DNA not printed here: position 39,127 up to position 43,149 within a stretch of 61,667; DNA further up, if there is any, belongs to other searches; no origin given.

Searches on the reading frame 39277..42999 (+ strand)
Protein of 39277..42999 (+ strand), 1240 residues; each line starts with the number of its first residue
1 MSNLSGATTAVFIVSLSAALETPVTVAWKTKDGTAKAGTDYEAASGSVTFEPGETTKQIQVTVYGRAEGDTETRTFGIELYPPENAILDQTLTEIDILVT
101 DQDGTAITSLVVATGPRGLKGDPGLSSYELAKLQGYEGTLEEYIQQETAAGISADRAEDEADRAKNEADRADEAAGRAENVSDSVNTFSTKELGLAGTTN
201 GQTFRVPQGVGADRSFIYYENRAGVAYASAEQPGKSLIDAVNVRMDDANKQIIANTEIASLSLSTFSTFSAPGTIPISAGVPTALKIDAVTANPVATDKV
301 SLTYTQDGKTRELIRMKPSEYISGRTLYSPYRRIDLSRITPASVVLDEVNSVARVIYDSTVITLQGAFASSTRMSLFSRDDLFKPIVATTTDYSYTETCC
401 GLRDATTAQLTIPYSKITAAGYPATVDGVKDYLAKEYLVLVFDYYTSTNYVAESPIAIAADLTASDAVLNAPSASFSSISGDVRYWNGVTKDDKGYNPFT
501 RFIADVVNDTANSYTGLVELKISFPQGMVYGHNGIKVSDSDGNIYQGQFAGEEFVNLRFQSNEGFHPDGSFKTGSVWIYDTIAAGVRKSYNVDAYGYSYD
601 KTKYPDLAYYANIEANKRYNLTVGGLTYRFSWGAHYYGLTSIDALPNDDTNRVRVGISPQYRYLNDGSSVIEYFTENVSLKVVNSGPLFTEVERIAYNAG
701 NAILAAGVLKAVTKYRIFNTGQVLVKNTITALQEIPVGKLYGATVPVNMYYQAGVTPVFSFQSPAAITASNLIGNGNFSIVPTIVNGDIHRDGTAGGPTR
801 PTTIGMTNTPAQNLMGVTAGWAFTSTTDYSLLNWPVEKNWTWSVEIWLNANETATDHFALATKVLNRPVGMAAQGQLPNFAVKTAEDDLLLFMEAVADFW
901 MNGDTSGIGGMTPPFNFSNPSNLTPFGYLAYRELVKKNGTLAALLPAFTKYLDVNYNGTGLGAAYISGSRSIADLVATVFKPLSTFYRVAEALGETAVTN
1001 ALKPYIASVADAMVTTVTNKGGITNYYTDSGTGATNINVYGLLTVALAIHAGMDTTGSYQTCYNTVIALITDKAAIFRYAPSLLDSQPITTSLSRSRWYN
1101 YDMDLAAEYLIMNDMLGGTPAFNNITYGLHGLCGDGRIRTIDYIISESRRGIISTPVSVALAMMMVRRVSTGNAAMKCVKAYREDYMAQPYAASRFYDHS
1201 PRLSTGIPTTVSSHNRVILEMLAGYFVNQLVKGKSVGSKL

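Call 32: search_protein_families(library=phrogs, max_evalue=0.00001, proteins=[window:39277-42999:+])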
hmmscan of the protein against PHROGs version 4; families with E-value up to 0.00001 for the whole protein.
window:39277-42999:+ (1240 aa): 5 families
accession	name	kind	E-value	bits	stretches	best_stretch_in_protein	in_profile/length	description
phrog_20877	-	unknown function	1.3e-292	974.5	1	239-1234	185-1160/1161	-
phrog_38670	-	tail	4.9e-14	51.9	1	148-238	169-260/1280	tail fiber protein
phrog_2477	-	unknown function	4.6e-07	29.8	1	181-249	60-128/600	-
phrog_19652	-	unknown function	1.6e-06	27.6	1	145-237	61-146/737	-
phrog_31000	-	unknown function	1.7e-06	28.5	1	147-239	62-154/306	-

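Call 92: search_dna_similar(query=window:39277-42999:+, collection=phages, mode=protein, max_rows=15)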
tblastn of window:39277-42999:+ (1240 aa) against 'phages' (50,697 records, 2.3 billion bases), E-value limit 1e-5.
Records with a match: 40; places in all: 46; records where one place covers at least 80% of the query: 3.
Best place of each record, by identity: 80-90% 2; 60-80% 4; <60% 34.
By first word of the organism name: Klebsiella 21; Erwinia 15; Escherichia 2; Serratia 2.
By host as written in the record: Klebsiella pneumoniae 7; Erwinia amylovora 6; Klebsiella pneumoniae NI9 3; Erwinia amylovora YBK14808 3; Escherichia coli 2; Klebsiella pneumoniae 51503 2; Klebsiella sp. 2; Serratia marcescens 2; and 10 more.
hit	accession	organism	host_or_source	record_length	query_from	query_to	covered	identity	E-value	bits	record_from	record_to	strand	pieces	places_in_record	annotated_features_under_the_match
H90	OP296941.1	Klebsiella phage DP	Klebsiella pneumoniae KP16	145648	186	1236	85%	52.9%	0e+0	1087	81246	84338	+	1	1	hypothetical protein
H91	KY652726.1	Klebsiella phage vB_KpnM_BIS47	Klebsiella pneumoniae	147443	186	1236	85%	52.7%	0e+0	1081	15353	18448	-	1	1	hypothetical protein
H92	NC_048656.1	Klebsiella phage vB_KpnM_BIS47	Klebsiella pneumoniae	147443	186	1236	85%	52.7%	0e+0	1081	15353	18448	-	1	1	hypothetical protein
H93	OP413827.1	Klebsiella phage pKP-BM327-1.2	Klebsiella pneumoniae BM327-1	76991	273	956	55%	52.2%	0e+0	697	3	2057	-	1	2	none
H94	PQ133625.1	Klebsiella phage P8734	Klebsiella pneumoniae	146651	301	1184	71%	26.3%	3e-34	150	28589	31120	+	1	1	hypothetical protein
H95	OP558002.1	Klebsiella phage vB_KpnS_MAG26fr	Klebsiella pneumoniae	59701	368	1197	67%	27.9%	5e-78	290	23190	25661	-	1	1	putative tail protein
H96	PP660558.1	Klebsiella phage SAKp11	Klebsiella pneumoniae (clinical isolate ...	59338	409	1197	64%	29.2%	3e-77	288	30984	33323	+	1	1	tail fiber protein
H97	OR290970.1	Klebsiella phage SAKp02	Klebsiella pneumoniae B3768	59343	409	1197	64%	29.2%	3e-77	288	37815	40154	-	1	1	hypothetical protein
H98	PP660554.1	Klebsiella phage SAKp15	Klebsiella pneumoniae (clinical isolate ...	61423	409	1197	64%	29.2%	3e-77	288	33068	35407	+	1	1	hypothetical protein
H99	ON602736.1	Klebsiella phage VLCpiM5a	Klebsiella pneumoniae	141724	301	1184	71%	26.0%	6e-34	149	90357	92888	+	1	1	hypothetical protein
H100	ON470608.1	Escherichia phage vB_EcoS-733R5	Escherichia coli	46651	299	1184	71%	25.9%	7e-34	148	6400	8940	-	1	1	hypothetical protein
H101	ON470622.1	Escherichia phage vB_EcoS-716R3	Escherichia coli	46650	299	1184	71%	25.9%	7e-34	148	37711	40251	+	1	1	hypothetical protein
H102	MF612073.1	Klebsiella phage SopranoGao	Klebsiella pneumoniae 51503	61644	1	147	12%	80.3%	2e-62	241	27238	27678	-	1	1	hypothetical protein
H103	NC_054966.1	Klebsiella phage SopranoGao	Klebsiella pneumoniae 51503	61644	1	147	12%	80.3%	2e-62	241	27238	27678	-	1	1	tail fiber protein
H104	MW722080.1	Klebsiella phage vB_KpnP_ZX1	Klebsiella sp.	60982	1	150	12%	76.7%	3e-62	241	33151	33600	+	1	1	none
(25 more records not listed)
